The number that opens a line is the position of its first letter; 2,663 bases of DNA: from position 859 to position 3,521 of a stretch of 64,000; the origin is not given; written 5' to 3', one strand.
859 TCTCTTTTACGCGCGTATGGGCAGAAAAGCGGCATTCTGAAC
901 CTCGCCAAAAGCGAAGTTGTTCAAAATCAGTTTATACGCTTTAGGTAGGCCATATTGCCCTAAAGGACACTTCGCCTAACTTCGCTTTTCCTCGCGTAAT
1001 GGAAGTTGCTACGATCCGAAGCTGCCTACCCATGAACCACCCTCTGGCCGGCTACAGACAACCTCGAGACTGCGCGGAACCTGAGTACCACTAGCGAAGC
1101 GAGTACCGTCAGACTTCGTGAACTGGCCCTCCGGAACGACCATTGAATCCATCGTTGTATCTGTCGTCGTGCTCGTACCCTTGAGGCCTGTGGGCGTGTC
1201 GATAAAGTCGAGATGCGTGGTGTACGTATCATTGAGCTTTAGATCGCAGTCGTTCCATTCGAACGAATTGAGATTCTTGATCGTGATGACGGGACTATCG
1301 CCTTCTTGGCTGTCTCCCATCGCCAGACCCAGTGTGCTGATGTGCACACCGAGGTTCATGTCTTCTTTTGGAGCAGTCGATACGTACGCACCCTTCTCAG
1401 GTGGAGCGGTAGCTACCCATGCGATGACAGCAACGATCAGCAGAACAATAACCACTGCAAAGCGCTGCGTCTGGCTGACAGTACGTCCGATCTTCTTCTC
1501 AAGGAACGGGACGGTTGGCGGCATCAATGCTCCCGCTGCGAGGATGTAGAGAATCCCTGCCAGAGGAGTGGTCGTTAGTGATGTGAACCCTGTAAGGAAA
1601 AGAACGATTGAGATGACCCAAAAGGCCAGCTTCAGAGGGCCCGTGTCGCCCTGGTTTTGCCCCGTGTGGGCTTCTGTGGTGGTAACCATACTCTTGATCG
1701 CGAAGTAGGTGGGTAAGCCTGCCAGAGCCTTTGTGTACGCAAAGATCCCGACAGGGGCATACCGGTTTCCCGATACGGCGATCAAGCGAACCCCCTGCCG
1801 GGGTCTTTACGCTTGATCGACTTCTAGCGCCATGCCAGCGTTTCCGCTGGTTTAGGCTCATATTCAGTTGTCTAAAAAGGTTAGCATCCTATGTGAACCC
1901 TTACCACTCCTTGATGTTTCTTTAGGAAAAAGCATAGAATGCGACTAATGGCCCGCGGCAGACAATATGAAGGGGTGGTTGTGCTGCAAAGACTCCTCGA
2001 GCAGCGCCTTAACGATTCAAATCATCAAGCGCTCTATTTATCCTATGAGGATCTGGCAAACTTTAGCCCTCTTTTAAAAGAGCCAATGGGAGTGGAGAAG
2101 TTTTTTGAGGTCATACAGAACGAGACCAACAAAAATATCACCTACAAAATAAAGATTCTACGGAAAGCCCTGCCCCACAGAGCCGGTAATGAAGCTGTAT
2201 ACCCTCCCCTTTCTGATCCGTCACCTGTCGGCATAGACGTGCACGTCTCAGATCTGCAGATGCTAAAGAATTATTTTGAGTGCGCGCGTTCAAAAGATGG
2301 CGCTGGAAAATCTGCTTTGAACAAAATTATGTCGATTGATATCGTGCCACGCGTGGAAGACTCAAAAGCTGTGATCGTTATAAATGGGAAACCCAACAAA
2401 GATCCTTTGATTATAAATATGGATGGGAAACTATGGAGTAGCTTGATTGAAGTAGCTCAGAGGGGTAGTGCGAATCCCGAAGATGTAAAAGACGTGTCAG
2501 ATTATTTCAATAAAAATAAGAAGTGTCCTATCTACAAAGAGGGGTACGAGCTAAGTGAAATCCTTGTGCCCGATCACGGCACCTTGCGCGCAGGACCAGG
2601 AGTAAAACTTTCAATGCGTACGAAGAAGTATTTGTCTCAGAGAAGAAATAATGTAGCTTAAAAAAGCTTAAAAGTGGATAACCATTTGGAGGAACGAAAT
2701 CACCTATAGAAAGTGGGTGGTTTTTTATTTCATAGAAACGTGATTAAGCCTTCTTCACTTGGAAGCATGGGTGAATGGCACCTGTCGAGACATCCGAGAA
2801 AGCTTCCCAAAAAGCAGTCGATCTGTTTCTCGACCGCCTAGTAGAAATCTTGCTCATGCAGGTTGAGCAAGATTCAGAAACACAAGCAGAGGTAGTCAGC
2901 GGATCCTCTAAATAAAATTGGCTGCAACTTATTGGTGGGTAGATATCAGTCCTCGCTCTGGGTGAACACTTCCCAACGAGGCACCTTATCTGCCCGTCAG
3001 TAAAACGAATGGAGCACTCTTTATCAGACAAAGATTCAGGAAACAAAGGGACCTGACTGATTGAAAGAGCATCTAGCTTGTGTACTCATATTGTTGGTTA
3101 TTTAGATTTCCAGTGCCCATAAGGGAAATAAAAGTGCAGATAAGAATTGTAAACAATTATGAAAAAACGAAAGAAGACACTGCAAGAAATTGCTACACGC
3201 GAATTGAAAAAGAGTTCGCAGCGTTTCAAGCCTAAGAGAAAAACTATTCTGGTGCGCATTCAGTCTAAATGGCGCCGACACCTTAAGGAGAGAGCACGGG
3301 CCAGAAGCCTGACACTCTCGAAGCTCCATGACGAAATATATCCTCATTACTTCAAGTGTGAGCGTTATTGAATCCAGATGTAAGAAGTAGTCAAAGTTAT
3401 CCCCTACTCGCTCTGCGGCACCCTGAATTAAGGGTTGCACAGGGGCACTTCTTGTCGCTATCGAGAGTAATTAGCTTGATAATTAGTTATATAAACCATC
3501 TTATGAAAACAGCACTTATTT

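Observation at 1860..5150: Small low-GC element with a large serine recombinase whose 3' end overlaps tRNA-His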

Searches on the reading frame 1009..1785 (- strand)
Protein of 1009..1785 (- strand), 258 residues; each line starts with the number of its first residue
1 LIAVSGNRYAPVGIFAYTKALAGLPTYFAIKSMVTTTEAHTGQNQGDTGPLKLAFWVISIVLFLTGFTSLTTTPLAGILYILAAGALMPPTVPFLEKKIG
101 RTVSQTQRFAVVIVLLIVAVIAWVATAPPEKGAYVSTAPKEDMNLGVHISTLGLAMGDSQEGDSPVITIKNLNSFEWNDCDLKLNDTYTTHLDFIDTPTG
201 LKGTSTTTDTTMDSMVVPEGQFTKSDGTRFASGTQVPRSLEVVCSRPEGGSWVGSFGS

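Call 6: search_protein_families(library=pfam, proteins=[window:1009-1785:-], max_evalue=0.01)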
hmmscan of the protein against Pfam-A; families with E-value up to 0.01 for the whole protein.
window:1009-1785:- (258 aa): 0 families

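Call 7: search_protein_families(library=phrogs, proteins=[window:1009-1785:-], max_evalue=0.01)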
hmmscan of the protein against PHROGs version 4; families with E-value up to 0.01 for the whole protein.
window:1009-1785:- (258 aa): 0 families

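Call 10: find_encoding_contigs(protein=window:1009-1785:-, flank=10000, max_places=10)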
Protein window:1009-1785:- (258 aa): 1 contig read that carries it; 1 place shown.
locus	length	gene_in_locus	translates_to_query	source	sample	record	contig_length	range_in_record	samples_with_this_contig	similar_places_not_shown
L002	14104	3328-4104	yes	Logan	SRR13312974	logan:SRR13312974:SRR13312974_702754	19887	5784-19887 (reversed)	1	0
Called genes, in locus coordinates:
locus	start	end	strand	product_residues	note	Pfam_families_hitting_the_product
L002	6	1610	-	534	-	PF00239:Resolvase, PF07508:Recombinase, PF13408:Zn_ribbon_recom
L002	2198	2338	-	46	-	-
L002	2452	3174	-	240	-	-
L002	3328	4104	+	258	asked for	-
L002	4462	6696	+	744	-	PF01935:DUF87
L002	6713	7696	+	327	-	PF15428:Imm26 (weak), PF24722:DUF7674 (weak)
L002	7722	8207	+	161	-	-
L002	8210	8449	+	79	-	PF26604:CBU_0592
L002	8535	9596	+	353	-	PF18780:HNH_repeat (faint)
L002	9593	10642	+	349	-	PF02195:ParB_N, PF17762:HTH_ParB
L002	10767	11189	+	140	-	-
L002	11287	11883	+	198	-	PF00702:Hydrolase (weak)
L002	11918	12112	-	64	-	-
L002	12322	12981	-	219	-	PF00106:adh_short, PF13561:adh_short_C2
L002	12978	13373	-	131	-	-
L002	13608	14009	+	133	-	PF01741:MscL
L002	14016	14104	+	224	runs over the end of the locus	-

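Call 53: search_protein_families(library=pfam, proteins=[L002:4462-6696:+, L002:6713-7696:+, L002:7722-8207:+, L002:8210-8449:+, L002:8535-9596:+, L002:9593-10642:+, L002:10767-11189:+, L002:11287-11883:+, L002:11918-12112:-, L002:12322-12981:-], max_evalue=0.05)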
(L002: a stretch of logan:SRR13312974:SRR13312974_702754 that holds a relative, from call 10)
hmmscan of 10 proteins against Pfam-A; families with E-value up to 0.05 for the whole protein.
L002:4462-6696:+ (744 aa): 5 families
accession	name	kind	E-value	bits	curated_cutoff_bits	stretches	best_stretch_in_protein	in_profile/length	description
PF01935.23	DUF87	-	1.7e-09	38.6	23.2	1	432-508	3-69/220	Helicase HerA, central domain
PF05872.18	HerA_C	-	7.5e-05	22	22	0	617-688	270-341/502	Helicase HerA-like C-terminal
PF10412.15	TrwB_AAD_bind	-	0.0002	20.8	20.5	1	448-497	12-61/387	Type IV secretion-system coupling protein DNA-binding domain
PF01580.24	FtsK_SpoIIIE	-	0.019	14.8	24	1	424-488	12-80/221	FtsK/SpoIIIE family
PF13401.12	AAA_22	-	0.021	15.6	27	0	453-611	7-99/130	AAA domain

L002:6713-7696:+ (327 aa): 2 families
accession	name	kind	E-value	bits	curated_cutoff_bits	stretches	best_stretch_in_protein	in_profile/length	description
PF24722.1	DUF7674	-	8.2e-07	29.5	27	1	196-299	4-110/111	Domain of unknown function (DUF7674)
PF15428.11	Imm26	-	1.6e-06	28.8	23.3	1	17-116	1-103/107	Immunity protein 26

L002:7722-8207:+ (161 aa): 0 families

L002:8210-8449:+ (79 aa): 0 families

L002:8535-9596:+ (353 aa): 2 families
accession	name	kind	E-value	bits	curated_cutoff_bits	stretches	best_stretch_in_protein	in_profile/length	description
PF18780.6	HNH_repeat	-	4.9e-15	56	26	3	261-311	2-53/54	Homing endonuclease associated repeat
PF21217.3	PaaA2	-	0.043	14.2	27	0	175-196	9-28/33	Stability determinant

L002:9593-10642:+ (349 aa): 4 families
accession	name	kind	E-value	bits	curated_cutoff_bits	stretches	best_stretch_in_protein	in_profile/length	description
PF02195.25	ParB_N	-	4.4e-17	62.4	26.3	1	12-104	4-95/95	ParB N-terminal domain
PF17762.8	HTH_ParB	-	3.8e-16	59.5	22.6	1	107-196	2-91/102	ParB HTH domain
PF10279.14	Latarcin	-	0.00073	20.2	25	1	61-125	22-53/64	Latarcin precursor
PF05960.17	DUF885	-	0.021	14.9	32.4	1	53-194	44-186/532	Bacterial protein of unknown function (DUF885)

L002:10767-11189:+ (140 aa): 0 families

L002:11287-11883:+ (198 aa): 1 family
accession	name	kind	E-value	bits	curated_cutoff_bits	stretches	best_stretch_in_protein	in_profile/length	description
PF00702.32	Hydrolase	-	2.2e-07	31.9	26.4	1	7-168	4-181/191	haloacid dehalogenase-like hydrolase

L002:11918-12112:- (64 aa): 0 families

L002:12322-12981:- (219 aa): 3 families
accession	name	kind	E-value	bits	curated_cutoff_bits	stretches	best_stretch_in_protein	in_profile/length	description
PF00106.31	adh_short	-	1.2e-33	116.7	26.6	1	2-185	1-190/195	short chain dehydrogenase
PF13561.12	adh_short_C2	-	9.1e-31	107.7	27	1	8-186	1-185/236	Enoyl-(Acyl carrier protein) reductase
PF01370.27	Epimerase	-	0.00055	19.8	20.9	1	4-84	1-77/240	NAD dependent epimerase/dehydratase family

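Call 54: search_protein_families(library=padloc, proteins=[L002:4462-6696:+, L002:6713-7696:+, L002:7722-8207:+, L002:8535-9596:+, L002:9593-10642:+, L002:10767-11189:+, L002:11287-11883:+, window:1009-1785:-], max_evalue=0.01)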
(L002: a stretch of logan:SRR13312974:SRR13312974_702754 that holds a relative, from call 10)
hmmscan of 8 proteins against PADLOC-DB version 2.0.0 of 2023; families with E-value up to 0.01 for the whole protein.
L002:4462-6696:+ (744 aa): 13 families
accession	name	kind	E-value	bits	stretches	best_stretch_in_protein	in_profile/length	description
PDLC04105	HerA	-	9e-27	91.8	2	584-665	407-485/576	-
PDLC04102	HerA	-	6.8e-22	75.5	2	590-678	498-582/654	-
PDLC04098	HerA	-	7.6e-21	72.3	1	593-670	523-601/686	-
PDLC04100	HerA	-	6.6e-19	66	2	579-673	424-513/580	-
PDLC02185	HerA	-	1.2e-18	65.2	2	579-675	430-521/585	-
PDLC04106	HerA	-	3.7e-16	56.8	1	584-677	498-590/667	-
PDLC02188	HerA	-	1.1e-15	55.5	1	595-676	426-503/578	-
PDLC04103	HerA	-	1.5e-15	54.6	2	586-673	428-514/579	-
PDLC04097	HerA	-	2.4e-15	54.2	1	556-723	430-601/618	-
PDLC04140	mad8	-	9.2e-15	52.9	1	439-686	15-270/314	mads_8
PDLC04104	HerA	-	5.1e-14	49.8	1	584-671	208-292/379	-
PDLC01055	HerA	-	5.1e-12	43.4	2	596-667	415-482/532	Type III coevolved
PDLC02350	AbiO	-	0.0062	13.3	0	452-515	193-253/468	AbiO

L002:6713-7696:+ (327 aa): 0 families

L002:7722-8207:+ (161 aa): 0 families

L002:8535-9596:+ (353 aa): 0 families

L002:9593-10642:+ (349 aa): 0 families

L002:10767-11189:+ (140 aa): 0 families

L002:11287-11883:+ (198 aa): 0 families

window:1009-1785:- (258 aa): 0 families

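Call 102: search_protein_families(library=phrogs, proteins=[L002:4462-6696:+, L002:6713-7696:+, L002:7722-8207:+, L002:8210-8449:+, L002:8535-9596:+, L002:9593-10642:+, L002:10767-11189:+, L002:11287-11883:+, L002:11918-12112:-], max_evalue=0.001)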
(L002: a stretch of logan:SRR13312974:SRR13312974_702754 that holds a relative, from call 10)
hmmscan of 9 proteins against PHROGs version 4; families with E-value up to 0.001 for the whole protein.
L002:4462-6696:+ (744 aa): 2 families
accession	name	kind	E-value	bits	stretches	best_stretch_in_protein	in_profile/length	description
phrog_7035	-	unknown function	1.6e-21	77.5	2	582-721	478-612/969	-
phrog_2666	-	head and packaging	2.2e-12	47.4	1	453-679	323-495/555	terminase large subunit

L002:6713-7696:+ (327 aa): 0 families

L002:7722-8207:+ (161 aa): 0 families

L002:8210-8449:+ (79 aa): 0 families

L002:8535-9596:+ (353 aa): 1 family
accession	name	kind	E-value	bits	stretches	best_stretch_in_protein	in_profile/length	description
phrog_22655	-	unknown function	1.9e-13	51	2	1-184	13-188/508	-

L002:9593-10642:+ (349 aa): 11 families
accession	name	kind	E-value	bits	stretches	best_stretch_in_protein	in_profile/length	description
phrog_3264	-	DNA, RNA and nucleotide metabolism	4.1e-31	109.8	1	8-204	46-243/337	ParB-like partition protein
phrog_4715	-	DNA, RNA and nucleotide metabolism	1.1e-21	77.9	1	11-205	147-368/630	ParB-like partition protein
phrog_6218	-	DNA, RNA and nucleotide metabolism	9.7e-19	68.8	1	34-189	26-183/506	ParB-like partition protein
phrog_1033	-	DNA, RNA and nucleotide metabolism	4.7e-13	50.6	1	21-187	44-213/334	ParB-like partition protein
phrog_18726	-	unknown function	4.6e-10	39.8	1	80-178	107-203/572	-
phrog_3951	-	unknown function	4.4e-08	34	1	28-140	37-154/301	-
phrog_8071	-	DNA, RNA and nucleotide metabolism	1.2e-06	29.1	1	31-121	25-111/389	ParB-like partition protein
phrog_620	-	DNA, RNA and nucleotide metabolism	1.8e-05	26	1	31-102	28-95/217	ParB-like partition protein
phrog_18056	-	DNA, RNA and nucleotide metabolism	2.6e-05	24.3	1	31-141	21-109/387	ParB-like partition nuclease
phrog_17439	-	unknown function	3.7e-05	24.3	1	9-109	13-114/240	-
phrog_940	-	DNA, RNA and nucleotide metabolism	0.00015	22.1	1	30-108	24-98/388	nuclease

L002:10767-11189:+ (140 aa): 0 families

L002:11287-11883:+ (198 aa): 0 families

L002:11918-12112:- (64 aa): 0 families

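Call 103: find_homologous_proteins(query=L002:12322-12981:-, max_evalue=1e-20)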
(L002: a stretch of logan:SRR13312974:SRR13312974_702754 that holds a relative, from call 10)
Query L002:12322-12981:- (219 aa): 425 proteins with E <= 1e-20 among 8000 candidates; the best 120 are listed.
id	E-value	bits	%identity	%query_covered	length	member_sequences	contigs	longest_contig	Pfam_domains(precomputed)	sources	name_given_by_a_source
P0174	4.2e-139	479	100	98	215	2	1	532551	PF13561.13,PF00106.32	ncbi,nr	ncbi:MAG: hypothetical protein JWM39_66 [Parcubacteria group bacterium]|nr:hypothetical protein [Par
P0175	3.7e-96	339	70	100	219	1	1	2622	PF13561.13,PF00106.32,PF01370.28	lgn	-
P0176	5.1e-92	325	66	100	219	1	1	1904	PF13561.13,PF00106.32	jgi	jgi:NAD(P)-dependent dehydrogenase (short-subunit alcohol dehydrogenase family)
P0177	6.7e-73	263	57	100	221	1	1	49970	PF13561.13,PF00106.32,PF01370.28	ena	-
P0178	1.9e-70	255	57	100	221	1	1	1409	PF13561.13,PF00106.32,PF01370.28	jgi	jgi:NAD(P)-dependent dehydrogenase (short-subunit alcohol dehydrogenase family)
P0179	4.9e-70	253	56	100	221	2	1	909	PF13561.13,PF00106.32,PF01370.28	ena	-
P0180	4.9e-68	247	55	100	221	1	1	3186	PF13561.13,PF00106.32,PF01370.28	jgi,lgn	-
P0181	5.1e-63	230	52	98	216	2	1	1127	PF13561.13,PF00106.32,PF01370.28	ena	-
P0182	1.6e-58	216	52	96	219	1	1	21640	PF13561.13,PF00106.32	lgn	-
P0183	3.4e-58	215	51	100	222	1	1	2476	PF13561.13,PF00106.32,PF01370.28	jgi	jgi:NAD(P)-dependent dehydrogenase (short-subunit alcohol dehydrogenase family)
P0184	7.5e-58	214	50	100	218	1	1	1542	PF13561.13,PF00106.32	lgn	-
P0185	8.6e-58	213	50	100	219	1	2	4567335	PF13561.13,PF00106.32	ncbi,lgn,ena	ncbi:MAG TPA: SDR family NAD(P)-dependent oxidoreductase [Candidatus Kryptonia bacterium]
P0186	4.0e-57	211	47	100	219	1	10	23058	PF13561.13,PF00106.32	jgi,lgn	jgi:NAD(P)-dependent dehydrogenase (short-subunit alcohol dehydrogenase family)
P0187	4.3e-57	211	49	100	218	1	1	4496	PF08659.17,PF13561.13,PF00106.32,PF01370.28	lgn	-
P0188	3.8e-56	208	48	96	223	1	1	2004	PF13561.13,PF00106.32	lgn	-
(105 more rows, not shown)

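Call 104: find_encoding_contigs(protein=P0175, flank=5000, max_places=3)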
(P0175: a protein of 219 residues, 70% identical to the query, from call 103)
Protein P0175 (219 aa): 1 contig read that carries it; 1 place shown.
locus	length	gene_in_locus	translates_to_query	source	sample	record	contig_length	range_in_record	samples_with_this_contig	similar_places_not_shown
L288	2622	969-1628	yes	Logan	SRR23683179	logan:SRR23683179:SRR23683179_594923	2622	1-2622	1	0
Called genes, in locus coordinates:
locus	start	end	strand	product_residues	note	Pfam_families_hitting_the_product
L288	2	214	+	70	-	?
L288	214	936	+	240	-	PF02517:Rce1-like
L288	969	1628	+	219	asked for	PF00106:adh_short, PF01370:Epimerase (weak), PF13561:adh_short_C2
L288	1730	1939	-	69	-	-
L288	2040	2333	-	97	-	PF13601:HTH_34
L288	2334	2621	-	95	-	?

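Call 105: find_encoding_contigs(protein=P0177, flank=6000, max_places=3)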
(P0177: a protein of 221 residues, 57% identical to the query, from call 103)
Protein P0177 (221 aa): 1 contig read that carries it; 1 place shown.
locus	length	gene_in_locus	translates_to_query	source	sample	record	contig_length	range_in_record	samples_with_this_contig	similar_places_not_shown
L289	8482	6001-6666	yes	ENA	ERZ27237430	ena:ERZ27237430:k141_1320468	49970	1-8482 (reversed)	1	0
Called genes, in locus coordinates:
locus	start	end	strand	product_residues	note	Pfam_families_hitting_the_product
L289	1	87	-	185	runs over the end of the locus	-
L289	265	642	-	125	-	PF02661:Fic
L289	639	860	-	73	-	-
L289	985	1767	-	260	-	-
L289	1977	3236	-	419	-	PF09903:DUF2130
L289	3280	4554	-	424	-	PF09594:GT87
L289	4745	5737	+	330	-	PF00535:Glycos_transf_2, PF13641:Glyco_tranf_2_3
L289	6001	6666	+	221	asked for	PF00106:adh_short, PF01370:Epimerase, PF13561:adh_short_C2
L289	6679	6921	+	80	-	PF09851:SHOCT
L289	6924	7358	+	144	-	-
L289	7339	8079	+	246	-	PF02517:Rce1-like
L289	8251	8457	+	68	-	-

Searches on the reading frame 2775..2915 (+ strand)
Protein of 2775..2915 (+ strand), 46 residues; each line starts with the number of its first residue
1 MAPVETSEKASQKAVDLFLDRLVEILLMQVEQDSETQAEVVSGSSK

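Call 6: search_protein_families(library=pfam, proteins=[window:2775-2915:+], max_evalue=0.01)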
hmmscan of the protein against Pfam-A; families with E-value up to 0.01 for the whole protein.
window:2775-2915:+ (46 aa): 0 families

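Call 7: search_protein_families(library=phrogs, proteins=[window:2775-2915:+], max_evalue=0.01)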
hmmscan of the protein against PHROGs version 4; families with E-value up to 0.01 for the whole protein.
window:2775-2915:+ (46 aa): 0 families

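Call 89: search_protein_families(library=pfam, proteins=[window:2775-2915:+], max_evalue=1)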
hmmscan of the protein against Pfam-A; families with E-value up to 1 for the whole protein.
window:2775-2915:+ (46 aa): 1 family
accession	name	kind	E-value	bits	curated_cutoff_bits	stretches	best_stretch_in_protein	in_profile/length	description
PF14492.12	EFG_III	-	0.13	12.8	27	1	4-44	10-51/75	Elongation Factor G, domain III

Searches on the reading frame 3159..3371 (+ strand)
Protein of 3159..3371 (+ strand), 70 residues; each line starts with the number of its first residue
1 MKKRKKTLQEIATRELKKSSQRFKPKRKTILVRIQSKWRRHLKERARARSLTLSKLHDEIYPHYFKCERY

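Call 6: search_protein_families(library=pfam, proteins=[window:3159-3371:+], max_evalue=0.01)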
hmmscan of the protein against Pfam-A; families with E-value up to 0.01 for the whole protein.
window:3159-3371:+ (70 aa): 0 families

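Call 7: search_protein_families(library=phrogs, proteins=[window:3159-3371:+], max_evalue=0.01)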
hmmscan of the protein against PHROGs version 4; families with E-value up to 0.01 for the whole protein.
window:3159-3371:+ (70 aa): 0 families

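Call 54: search_protein_families(library=padloc, proteins=[window:3159-3371:+], max_evalue=0.01)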
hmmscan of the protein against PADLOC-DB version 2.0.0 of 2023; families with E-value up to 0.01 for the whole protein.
window:3159-3371:+ (70 aa): 0 families

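Call 89: search_protein_families(library=pfam, proteins=[window:3159-3371:+], max_evalue=1)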
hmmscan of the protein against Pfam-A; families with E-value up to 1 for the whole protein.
window:3159-3371:+ (70 aa): 3 families
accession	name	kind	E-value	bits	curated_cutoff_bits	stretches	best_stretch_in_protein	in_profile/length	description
PF13672.11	PP2C_2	-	0.071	13.1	24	1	10-56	48-94/209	Protein phosphatase 2C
PF12441.14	CopG_antitoxin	-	0.09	14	28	1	22-56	37-71/79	CopG antitoxin of type II toxin-antitoxin system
PF10557.15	Cullin_Nedd8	-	0.53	10.8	36.9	1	1-36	14-50/63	Cullin protein neddylation domain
